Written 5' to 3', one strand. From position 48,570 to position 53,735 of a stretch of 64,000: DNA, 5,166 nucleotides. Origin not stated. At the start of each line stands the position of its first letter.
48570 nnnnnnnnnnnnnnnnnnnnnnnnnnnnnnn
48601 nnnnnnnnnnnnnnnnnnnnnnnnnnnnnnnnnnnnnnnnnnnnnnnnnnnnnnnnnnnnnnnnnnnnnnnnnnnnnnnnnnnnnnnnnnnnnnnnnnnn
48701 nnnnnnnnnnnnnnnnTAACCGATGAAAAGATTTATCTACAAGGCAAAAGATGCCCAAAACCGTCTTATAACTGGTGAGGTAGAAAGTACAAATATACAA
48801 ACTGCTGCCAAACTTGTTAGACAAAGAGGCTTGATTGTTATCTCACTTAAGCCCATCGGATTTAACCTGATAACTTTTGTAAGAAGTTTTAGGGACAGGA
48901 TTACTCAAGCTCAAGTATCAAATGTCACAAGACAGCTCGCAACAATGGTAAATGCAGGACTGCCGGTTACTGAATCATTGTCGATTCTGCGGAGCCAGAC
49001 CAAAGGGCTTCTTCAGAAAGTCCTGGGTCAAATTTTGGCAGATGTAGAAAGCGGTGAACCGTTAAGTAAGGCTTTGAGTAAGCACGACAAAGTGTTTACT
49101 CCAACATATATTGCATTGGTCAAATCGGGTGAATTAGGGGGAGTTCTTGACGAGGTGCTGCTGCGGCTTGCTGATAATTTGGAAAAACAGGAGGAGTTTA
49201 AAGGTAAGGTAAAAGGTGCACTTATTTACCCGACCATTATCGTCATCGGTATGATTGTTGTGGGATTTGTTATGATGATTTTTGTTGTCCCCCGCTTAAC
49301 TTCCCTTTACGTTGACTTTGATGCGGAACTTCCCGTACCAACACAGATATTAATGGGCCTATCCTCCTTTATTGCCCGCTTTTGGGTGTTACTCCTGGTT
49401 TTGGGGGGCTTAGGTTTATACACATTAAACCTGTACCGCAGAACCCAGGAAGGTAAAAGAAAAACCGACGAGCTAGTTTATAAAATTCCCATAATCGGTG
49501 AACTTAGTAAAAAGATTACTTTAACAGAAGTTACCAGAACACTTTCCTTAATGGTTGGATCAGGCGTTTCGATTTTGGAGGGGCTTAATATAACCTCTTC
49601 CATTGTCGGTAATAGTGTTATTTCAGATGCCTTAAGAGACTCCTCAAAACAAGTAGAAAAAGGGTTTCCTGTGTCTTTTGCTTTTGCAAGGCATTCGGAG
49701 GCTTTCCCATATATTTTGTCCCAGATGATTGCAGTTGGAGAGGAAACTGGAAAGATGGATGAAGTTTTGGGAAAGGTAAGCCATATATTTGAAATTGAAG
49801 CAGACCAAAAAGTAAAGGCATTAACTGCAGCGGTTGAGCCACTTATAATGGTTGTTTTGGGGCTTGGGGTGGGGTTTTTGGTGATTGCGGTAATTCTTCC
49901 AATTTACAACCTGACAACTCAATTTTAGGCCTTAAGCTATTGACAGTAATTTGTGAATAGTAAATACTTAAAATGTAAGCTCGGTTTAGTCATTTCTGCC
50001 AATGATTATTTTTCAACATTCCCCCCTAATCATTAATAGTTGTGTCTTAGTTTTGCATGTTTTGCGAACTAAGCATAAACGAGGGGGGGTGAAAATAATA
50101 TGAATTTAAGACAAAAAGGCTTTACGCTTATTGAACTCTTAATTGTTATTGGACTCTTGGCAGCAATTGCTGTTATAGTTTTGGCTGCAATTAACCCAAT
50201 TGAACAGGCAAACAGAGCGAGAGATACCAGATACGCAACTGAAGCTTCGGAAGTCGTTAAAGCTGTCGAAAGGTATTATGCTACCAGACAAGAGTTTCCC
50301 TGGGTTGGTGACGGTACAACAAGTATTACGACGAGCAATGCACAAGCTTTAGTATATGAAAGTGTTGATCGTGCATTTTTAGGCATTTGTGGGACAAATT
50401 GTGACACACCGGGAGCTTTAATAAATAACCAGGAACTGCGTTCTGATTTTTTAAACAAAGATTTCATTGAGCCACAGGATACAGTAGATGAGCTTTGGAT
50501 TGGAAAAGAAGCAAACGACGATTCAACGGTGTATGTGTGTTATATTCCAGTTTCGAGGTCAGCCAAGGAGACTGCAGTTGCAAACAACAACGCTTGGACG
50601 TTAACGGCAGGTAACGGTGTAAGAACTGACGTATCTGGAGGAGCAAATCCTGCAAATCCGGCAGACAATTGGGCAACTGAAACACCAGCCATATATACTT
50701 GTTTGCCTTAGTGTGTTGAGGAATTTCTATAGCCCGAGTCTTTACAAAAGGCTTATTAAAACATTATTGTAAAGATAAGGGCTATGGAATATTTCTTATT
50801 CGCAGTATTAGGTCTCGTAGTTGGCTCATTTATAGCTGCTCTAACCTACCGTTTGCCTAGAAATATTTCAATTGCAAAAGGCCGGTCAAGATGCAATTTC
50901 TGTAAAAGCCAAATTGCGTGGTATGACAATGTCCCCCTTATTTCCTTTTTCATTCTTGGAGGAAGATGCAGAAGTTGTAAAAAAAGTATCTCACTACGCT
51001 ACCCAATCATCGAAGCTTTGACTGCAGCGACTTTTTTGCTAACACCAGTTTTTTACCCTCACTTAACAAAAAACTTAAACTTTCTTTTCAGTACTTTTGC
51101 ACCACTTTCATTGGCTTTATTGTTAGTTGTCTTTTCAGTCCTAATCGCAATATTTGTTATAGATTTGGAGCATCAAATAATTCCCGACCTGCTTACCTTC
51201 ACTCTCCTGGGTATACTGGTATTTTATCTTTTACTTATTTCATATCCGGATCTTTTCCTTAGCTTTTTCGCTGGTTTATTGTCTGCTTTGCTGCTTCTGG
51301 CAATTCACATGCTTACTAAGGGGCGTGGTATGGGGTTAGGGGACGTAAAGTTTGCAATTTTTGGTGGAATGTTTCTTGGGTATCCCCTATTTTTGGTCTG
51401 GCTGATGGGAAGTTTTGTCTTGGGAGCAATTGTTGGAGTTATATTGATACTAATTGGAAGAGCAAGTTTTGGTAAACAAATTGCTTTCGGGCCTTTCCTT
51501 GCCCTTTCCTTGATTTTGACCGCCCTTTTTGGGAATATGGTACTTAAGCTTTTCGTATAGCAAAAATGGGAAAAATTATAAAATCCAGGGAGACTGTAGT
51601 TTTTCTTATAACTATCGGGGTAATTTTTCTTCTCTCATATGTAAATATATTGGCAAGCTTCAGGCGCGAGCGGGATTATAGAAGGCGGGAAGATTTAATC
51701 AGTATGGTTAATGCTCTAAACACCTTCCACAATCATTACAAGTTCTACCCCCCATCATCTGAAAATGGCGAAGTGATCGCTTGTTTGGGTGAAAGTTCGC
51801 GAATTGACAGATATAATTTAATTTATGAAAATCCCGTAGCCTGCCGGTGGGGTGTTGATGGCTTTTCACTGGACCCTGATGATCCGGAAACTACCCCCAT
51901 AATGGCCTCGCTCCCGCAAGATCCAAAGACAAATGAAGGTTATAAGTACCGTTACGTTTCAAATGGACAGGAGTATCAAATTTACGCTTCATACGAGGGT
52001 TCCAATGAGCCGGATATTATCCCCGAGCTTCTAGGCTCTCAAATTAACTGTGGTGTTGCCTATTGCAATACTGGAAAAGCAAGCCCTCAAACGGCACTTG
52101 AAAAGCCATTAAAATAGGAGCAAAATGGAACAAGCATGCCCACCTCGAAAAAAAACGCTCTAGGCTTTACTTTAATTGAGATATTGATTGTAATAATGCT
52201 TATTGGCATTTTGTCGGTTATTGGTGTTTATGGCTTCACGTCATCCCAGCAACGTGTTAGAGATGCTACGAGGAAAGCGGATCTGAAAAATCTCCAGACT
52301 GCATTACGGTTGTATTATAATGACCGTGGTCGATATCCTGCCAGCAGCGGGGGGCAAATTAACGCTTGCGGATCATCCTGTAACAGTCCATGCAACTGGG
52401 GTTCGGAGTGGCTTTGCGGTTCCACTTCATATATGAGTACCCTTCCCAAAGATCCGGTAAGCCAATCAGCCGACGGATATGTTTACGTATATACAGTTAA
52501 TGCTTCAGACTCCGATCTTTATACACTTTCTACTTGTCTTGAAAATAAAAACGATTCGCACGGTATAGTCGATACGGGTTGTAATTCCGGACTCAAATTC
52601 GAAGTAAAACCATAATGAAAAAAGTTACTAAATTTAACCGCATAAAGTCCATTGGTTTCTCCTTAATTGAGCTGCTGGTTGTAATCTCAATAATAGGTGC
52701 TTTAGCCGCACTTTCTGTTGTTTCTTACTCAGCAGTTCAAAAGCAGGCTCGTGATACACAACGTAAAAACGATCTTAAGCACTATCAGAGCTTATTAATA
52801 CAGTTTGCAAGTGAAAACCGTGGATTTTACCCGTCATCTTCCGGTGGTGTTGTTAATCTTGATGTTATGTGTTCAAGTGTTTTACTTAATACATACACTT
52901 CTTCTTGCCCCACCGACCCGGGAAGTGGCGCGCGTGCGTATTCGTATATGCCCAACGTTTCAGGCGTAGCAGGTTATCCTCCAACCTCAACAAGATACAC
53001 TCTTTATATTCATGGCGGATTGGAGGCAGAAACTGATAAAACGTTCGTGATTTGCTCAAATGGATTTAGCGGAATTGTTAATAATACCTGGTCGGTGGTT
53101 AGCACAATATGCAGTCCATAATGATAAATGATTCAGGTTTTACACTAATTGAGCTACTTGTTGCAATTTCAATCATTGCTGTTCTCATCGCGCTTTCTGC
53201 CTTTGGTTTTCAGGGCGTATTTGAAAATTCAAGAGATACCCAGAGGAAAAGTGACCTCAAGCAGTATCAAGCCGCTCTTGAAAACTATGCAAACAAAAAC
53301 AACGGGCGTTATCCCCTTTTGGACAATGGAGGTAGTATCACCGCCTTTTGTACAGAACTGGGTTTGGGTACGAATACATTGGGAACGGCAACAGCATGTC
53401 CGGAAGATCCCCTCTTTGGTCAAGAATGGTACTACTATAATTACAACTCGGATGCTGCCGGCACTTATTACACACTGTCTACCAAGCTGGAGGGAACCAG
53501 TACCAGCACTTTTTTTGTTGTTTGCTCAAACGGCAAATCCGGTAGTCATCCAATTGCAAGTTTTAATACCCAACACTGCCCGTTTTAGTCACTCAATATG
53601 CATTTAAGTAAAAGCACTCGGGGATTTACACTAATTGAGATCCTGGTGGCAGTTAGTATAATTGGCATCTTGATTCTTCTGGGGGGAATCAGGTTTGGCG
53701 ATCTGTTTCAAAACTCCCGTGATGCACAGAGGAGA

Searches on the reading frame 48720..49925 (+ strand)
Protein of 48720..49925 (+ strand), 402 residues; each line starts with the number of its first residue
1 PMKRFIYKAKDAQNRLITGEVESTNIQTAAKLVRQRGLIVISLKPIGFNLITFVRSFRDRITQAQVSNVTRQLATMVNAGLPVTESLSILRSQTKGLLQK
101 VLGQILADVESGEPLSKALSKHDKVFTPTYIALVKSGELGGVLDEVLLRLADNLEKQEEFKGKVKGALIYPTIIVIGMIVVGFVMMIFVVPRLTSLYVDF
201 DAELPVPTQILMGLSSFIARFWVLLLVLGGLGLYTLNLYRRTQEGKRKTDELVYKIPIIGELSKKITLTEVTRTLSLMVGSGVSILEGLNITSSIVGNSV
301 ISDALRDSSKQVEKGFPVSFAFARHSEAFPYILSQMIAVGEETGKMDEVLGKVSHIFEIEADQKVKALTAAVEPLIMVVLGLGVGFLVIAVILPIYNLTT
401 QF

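Call 88: search_protein_families(library=pfam, proteins=[window:48720-49925:+], max_evalue=0.001)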
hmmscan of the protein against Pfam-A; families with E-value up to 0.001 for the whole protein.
window:48720-49925:+ (402 aa): 1 family
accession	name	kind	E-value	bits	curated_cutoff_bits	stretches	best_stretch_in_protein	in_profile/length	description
PF00482.28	T2SSF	-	3.8e-62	208.2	25.2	2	70-191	2-125/125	Type II secretion system (T2SS), protein F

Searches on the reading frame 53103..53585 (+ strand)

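Call 88: search_protein_families(library=pfam, proteins=[window:53103-53585:+], max_evalue=0.001)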
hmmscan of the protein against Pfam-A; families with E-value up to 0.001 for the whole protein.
window:53103-53585:+ (161 aa): 1 family
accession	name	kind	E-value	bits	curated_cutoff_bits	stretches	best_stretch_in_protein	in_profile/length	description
PF07963.17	N_methyl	-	3.6e-08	33.1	21.2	1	9-31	3-25/27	Prokaryotic N-terminal methylation motif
